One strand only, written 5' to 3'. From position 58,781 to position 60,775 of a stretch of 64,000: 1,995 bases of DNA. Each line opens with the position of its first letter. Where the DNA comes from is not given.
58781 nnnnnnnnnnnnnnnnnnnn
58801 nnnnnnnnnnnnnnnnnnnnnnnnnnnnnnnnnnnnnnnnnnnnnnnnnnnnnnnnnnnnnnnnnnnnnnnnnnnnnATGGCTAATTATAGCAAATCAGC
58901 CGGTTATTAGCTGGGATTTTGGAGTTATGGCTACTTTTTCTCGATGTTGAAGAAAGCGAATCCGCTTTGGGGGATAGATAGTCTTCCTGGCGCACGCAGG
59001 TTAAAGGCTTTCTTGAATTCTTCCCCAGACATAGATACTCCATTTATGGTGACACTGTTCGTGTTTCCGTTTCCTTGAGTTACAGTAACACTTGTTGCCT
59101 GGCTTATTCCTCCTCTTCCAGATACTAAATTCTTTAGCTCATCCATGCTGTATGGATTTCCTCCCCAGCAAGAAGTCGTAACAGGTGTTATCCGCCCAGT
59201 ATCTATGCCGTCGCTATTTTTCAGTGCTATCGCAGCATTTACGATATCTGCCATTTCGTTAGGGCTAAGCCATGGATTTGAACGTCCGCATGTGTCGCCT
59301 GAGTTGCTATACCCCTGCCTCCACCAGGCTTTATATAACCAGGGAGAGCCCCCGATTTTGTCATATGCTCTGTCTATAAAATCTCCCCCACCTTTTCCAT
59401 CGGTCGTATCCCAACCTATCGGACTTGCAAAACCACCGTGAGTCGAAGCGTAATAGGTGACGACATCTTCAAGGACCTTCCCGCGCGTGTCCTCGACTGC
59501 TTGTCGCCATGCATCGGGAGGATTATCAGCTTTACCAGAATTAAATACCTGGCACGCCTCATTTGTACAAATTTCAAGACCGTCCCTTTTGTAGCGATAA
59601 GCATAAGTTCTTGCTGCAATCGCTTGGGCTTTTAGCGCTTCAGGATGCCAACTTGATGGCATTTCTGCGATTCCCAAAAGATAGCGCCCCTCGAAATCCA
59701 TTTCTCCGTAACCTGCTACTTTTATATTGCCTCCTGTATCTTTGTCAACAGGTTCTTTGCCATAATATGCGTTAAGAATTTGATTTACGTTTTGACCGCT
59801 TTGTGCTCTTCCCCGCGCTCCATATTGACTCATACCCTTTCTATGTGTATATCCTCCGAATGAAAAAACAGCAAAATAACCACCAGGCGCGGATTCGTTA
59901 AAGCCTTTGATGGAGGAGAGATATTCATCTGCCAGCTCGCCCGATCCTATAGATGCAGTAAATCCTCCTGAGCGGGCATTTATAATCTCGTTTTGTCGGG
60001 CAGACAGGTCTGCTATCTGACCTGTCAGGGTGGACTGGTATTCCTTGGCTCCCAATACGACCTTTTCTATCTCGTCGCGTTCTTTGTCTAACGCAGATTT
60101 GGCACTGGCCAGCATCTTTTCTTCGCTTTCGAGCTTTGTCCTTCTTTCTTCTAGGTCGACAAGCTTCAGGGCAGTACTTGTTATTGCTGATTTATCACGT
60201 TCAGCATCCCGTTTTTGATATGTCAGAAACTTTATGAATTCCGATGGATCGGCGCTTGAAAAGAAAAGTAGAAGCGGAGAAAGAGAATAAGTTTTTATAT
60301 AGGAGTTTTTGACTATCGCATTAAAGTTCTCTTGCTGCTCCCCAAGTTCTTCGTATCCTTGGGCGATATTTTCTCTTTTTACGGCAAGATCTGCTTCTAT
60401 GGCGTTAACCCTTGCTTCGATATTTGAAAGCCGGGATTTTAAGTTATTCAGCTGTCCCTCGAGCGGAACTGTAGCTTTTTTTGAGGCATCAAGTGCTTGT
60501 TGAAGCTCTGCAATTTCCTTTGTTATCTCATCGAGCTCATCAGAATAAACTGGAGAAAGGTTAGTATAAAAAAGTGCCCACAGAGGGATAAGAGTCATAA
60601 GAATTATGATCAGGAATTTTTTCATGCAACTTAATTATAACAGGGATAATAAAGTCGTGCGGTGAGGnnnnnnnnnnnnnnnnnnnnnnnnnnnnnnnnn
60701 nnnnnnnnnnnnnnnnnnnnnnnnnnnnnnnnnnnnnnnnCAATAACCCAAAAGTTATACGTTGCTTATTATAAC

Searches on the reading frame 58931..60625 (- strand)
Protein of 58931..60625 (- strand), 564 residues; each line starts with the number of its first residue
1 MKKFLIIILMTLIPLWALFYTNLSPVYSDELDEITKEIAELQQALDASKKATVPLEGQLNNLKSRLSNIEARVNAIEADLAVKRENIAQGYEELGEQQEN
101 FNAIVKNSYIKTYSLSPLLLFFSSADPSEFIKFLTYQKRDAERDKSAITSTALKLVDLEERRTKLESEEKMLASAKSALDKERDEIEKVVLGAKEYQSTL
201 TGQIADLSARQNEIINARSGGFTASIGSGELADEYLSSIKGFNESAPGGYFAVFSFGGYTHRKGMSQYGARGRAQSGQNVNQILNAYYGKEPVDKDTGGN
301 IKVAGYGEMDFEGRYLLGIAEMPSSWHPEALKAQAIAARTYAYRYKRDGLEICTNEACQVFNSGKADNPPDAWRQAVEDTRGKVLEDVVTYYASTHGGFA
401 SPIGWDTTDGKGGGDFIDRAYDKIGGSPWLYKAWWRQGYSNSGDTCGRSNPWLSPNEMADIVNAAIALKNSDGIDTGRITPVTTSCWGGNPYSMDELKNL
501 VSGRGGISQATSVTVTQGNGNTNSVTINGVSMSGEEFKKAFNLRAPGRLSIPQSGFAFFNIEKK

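Call 9: search_protein_families(library=pfam, proteins=[window:58931-60625:-], max_evalue=0.01)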
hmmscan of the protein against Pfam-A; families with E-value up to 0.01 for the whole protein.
window:58931-60625:- (564 aa): 3 families
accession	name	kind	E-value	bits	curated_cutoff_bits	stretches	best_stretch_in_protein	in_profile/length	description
PF08486.15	SpoIID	-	1e-18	68.2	23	1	315-385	16-95/97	Stage II sporulation protein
PF13851.11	GAS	-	4.6e-06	26.6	32.3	1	29-107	61-135/200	Growth-arrest specific micro-tubule binding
PF18595.6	Nuf2_DHR10-like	-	0.0017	18.8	28.4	1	30-94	51-115/117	Nuf2, DHR10-like domain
